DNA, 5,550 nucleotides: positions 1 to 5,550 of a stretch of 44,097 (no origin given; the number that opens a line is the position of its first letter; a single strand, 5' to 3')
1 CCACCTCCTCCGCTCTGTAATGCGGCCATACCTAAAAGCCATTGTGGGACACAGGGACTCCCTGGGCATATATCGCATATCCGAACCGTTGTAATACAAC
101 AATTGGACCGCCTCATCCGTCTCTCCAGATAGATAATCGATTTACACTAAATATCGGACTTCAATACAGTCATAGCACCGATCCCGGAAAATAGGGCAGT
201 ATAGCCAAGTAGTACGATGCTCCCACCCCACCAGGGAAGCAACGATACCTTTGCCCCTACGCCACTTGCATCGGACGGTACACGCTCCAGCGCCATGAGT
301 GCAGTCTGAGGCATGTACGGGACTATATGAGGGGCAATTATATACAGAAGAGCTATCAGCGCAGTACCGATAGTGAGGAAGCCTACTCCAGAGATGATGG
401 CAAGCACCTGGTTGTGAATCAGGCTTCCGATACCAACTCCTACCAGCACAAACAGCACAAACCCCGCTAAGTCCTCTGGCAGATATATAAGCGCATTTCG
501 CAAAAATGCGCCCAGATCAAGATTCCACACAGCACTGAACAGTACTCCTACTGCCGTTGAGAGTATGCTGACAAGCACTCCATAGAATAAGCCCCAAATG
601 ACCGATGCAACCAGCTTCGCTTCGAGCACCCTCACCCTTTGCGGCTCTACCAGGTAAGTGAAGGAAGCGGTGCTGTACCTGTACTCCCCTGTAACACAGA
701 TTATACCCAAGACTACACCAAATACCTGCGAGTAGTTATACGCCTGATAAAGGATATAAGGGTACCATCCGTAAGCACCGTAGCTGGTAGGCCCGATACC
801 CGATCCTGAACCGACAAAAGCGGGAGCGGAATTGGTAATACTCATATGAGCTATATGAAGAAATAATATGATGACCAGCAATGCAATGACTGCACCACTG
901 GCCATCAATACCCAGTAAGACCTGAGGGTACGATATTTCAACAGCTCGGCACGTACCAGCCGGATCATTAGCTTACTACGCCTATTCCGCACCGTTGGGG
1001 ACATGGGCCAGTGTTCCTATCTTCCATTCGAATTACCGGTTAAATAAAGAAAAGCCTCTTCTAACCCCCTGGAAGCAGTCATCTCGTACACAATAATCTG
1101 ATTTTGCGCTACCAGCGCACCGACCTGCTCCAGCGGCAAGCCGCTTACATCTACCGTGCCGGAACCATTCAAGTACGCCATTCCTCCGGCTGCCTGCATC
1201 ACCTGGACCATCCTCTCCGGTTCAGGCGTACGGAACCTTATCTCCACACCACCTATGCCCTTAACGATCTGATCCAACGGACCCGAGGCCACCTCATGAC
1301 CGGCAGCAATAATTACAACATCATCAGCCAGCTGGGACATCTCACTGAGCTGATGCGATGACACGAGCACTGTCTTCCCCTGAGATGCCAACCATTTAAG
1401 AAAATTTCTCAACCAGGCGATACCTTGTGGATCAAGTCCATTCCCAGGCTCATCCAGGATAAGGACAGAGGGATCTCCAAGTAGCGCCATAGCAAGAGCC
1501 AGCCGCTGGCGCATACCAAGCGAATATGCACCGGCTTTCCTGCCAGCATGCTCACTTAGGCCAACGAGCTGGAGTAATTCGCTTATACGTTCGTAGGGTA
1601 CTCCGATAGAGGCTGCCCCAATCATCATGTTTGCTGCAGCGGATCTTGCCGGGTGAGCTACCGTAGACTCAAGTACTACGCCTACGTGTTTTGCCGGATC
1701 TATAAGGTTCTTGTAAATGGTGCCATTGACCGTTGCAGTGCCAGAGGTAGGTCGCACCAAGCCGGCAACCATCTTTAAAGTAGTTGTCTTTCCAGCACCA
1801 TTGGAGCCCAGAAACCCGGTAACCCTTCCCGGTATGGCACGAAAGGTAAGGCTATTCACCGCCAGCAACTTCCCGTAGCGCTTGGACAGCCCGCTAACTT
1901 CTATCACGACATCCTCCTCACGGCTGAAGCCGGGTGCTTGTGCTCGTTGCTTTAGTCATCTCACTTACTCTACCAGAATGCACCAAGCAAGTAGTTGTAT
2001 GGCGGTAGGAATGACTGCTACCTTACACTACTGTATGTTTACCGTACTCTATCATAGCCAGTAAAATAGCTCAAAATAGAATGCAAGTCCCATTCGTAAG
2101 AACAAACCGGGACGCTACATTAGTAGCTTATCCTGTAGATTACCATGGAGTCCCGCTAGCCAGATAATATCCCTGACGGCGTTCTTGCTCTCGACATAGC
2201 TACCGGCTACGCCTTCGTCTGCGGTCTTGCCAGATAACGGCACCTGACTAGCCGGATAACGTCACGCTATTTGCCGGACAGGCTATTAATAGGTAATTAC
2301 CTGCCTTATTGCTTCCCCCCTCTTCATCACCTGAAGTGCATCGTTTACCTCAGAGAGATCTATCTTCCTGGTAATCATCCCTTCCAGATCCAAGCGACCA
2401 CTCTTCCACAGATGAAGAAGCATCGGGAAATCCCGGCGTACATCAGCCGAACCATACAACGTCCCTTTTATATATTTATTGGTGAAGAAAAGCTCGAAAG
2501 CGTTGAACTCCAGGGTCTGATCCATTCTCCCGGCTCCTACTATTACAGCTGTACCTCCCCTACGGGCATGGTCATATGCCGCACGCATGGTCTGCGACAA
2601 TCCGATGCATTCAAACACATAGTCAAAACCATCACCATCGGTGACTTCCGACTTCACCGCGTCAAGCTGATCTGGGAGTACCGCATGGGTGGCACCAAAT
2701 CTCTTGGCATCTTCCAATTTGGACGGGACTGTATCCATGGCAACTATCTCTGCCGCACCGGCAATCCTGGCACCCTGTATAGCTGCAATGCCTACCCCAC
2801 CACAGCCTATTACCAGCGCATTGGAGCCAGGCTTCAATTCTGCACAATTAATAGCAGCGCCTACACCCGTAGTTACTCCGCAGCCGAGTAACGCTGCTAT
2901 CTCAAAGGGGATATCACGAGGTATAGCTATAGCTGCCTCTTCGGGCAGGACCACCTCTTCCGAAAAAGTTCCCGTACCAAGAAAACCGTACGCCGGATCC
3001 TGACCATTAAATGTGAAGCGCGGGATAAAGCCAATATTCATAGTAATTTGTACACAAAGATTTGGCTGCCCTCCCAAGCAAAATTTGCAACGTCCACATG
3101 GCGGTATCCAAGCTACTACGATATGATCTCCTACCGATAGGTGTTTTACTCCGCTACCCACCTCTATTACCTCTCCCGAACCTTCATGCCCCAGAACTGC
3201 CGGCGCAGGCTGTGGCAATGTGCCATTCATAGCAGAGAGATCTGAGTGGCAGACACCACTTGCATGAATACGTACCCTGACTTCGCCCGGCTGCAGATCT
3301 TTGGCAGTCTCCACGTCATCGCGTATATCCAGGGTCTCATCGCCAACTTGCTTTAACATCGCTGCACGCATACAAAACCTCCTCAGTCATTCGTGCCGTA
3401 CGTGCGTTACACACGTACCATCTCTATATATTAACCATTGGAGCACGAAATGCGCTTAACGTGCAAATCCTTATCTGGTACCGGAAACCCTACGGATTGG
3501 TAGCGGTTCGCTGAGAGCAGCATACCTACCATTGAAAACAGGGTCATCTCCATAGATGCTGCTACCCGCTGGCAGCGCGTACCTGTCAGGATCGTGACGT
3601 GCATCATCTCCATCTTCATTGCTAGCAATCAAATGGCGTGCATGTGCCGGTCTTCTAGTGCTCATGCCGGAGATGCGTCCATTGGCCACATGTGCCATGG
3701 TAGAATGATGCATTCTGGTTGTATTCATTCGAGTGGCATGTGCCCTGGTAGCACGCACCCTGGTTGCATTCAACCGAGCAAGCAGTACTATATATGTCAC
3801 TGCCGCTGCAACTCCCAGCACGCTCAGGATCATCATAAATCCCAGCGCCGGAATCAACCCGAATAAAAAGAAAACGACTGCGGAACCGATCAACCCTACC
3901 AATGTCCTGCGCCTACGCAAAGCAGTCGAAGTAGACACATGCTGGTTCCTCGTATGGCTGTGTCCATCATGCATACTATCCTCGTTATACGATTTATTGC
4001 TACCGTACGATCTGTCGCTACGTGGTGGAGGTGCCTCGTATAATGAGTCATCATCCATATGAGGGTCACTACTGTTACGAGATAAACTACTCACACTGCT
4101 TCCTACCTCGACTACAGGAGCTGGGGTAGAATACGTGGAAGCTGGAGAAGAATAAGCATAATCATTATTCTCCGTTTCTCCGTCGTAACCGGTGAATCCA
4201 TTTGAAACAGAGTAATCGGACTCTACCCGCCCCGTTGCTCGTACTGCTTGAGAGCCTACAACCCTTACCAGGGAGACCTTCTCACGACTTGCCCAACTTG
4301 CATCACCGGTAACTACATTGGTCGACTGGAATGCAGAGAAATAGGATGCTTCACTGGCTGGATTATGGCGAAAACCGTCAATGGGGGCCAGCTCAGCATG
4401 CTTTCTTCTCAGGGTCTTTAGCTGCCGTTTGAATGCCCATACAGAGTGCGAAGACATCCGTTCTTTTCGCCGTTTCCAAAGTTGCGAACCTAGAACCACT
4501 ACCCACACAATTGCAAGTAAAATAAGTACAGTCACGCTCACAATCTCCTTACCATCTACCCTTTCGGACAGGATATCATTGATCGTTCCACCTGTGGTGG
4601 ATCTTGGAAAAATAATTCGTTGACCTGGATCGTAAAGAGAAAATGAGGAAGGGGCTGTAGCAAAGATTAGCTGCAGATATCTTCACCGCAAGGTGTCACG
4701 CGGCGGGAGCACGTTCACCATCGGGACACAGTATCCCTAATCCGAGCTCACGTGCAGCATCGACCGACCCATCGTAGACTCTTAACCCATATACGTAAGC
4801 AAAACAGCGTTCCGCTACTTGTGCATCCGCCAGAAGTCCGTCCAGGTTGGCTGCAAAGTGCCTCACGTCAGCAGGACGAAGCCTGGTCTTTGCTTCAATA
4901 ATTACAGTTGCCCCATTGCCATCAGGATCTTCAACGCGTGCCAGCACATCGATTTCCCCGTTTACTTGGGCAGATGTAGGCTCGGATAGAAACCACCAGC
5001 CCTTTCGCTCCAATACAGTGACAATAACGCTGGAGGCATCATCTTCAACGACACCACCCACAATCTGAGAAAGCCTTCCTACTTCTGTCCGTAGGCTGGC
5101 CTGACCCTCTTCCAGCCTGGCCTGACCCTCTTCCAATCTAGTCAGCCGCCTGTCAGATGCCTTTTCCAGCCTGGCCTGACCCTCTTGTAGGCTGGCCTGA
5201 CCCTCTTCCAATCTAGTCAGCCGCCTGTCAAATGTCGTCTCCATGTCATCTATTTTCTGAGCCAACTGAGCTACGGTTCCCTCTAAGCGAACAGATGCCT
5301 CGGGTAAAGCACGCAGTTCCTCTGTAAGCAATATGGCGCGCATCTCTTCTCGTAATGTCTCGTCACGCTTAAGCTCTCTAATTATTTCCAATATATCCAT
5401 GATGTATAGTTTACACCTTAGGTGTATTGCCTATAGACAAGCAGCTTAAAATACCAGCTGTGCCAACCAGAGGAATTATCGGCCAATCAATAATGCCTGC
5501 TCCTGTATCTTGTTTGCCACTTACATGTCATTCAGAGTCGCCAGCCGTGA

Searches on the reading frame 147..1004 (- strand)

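Call 14: search_protein_families(library=pfam, proteins=[window:147-1004:-])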
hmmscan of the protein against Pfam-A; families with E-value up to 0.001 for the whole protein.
window:147-1004:- (285 aa): 0 families

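Call 62: search_protein_families(library=pfam, proteins=[window:147-1004:-], max_evalue=0.01)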
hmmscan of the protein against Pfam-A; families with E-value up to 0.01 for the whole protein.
window:147-1004:- (285 aa): 2 families
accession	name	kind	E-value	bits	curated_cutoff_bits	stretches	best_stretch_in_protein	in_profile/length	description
PF12730.13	ABC2_membrane_4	-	0.0023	18.4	27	0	16-205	1-171/179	ABC-2 family transporter protein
PF13557.12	Phenol_MetA_deg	-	0.0028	18.2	22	1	37-113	37-109/242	Putative MetA-pathway of phenol degradation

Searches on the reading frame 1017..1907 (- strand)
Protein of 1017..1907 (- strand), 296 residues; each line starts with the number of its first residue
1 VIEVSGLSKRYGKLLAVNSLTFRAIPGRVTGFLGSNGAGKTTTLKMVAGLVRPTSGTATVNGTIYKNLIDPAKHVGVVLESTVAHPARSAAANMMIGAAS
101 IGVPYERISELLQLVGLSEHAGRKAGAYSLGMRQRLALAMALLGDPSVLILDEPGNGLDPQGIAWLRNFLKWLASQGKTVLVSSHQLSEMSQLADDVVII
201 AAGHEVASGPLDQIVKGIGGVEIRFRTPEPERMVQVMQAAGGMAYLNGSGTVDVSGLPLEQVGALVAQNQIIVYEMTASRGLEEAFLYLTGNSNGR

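Call 14: search_protein_families(library=pfam, proteins=[window:1017-1907:-])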
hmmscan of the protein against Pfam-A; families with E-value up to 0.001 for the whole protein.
window:1017-1907:- (296 aa): 2 families
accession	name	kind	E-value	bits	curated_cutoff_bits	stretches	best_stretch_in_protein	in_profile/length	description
PF00005.33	ABC_tran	-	4.4e-26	92.5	25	1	18-154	2-135/137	ABC transporter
PF13304.12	AAA_21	-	8.9e-14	52.7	27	1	125-190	235-303/304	AAA domain, putative AbiEii toxin, Type IV TA system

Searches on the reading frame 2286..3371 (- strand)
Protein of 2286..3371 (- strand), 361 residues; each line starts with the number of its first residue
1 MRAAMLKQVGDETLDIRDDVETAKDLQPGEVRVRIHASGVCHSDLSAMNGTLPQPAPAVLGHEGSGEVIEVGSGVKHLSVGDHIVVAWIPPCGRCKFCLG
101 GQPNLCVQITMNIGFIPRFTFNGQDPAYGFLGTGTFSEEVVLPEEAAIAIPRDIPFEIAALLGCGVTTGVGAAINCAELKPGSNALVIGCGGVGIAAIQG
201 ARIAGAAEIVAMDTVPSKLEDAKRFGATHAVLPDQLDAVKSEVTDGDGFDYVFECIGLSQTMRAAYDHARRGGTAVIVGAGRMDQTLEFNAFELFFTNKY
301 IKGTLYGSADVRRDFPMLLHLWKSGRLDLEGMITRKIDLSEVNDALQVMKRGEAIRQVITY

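Call 14: search_protein_families(library=pfam, proteins=[window:2286-3371:-])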
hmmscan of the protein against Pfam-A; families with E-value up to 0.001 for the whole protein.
window:2286-3371:- (361 aa): 5 families
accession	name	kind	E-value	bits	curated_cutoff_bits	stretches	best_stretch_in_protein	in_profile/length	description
PF00107.32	ADH_zinc_N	-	4.4e-33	114.4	31.8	1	192-321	1-126/129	Zinc-binding dehydrogenase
PF08240.17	ADH_N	-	4.6e-29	101.2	23.5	1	27-151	1-103/104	Alcohol dehydrogenase GroES-like domain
PF13602.12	ADH_zinc_N_2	-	1.8e-09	39.1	27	1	226-354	2-128/134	Zinc-binding dehydrogenase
PF16912.11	Glu_dehyd_C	-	6.1e-07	29.6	34.9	1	179-350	29-202/211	Glucose dehydrogenase C-terminus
PF01262.27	AlaDh_PNT_C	-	0.00094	19.1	23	0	183-245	29-92/214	Alanine dehydrogenase/PNT, C-terminal domain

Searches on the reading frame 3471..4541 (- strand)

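Call 14: search_protein_families(library=pfam, proteins=[window:3471-4541:-])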
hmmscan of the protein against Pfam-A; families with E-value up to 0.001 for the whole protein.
window:3471-4541:- (356 aa): 0 families

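Call 62: search_protein_families(library=pfam, proteins=[window:3471-4541:-], max_evalue=0.01)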
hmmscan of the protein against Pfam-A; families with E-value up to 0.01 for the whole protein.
window:3471-4541:- (356 aa): 1 family
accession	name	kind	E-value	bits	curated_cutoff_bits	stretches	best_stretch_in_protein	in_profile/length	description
PF03706.18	LPG_synthase_TM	-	0.0014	18.6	33.4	0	215-271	122-180/302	Lysylphosphatidylglycerol synthase TM region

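Call 64: search_protein_families(library=ncbifam, proteins=[window:3471-4541:-], max_evalue=0.01)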
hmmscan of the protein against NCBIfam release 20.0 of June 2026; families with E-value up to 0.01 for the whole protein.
window:3471-4541:- (356 aa): 2 families
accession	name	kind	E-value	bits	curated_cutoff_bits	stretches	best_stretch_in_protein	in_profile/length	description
NF045516.2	SepX_GlpR_1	exception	2.5e-10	40.7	160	1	5-294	6-263/293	divisome protein SepX/GlpR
NF050101.1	SepX_GlpR_4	equivalog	2e-06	28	110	1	189-281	87-170/176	divisome protein SepX/GlpR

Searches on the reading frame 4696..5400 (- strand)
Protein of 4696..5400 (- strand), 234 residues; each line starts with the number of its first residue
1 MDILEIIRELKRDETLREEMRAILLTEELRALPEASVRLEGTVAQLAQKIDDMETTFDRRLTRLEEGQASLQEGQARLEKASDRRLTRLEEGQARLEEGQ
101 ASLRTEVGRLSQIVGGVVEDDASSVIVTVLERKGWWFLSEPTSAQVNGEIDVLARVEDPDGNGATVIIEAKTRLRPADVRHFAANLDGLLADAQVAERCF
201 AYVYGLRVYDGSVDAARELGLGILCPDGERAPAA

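Call 14: search_protein_families(library=pfam, proteins=[window:4696-5400:-])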
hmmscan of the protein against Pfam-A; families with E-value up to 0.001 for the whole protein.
window:4696-5400:- (234 aa): 0 families

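Call 62: search_protein_families(library=pfam, proteins=[window:4696-5400:-], max_evalue=0.01)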
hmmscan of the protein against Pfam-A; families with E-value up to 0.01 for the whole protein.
window:4696-5400:- (234 aa): 3 families
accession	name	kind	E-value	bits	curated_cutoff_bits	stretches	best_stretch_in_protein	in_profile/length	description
PF03938.19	OmpH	-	0.0016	19.1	32.4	1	34-140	19-118/141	Outer membrane protein (OmpH-like)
PF02021.23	UPF0102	-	0.0026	18.5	23.6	1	127-173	6-42/80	Uncharacterised protein family UPF0102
PF16526.10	CLZ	-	0.0078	17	26.7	1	24-80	14-70/71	C-terminal leucine zipper domain of cyclic nucleotide-gated channels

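Call 64: search_protein_families(library=ncbifam, proteins=[window:4696-5400:-], max_evalue=0.01)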
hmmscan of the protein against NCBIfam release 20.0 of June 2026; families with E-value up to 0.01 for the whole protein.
window:4696-5400:- (234 aa): 0 families
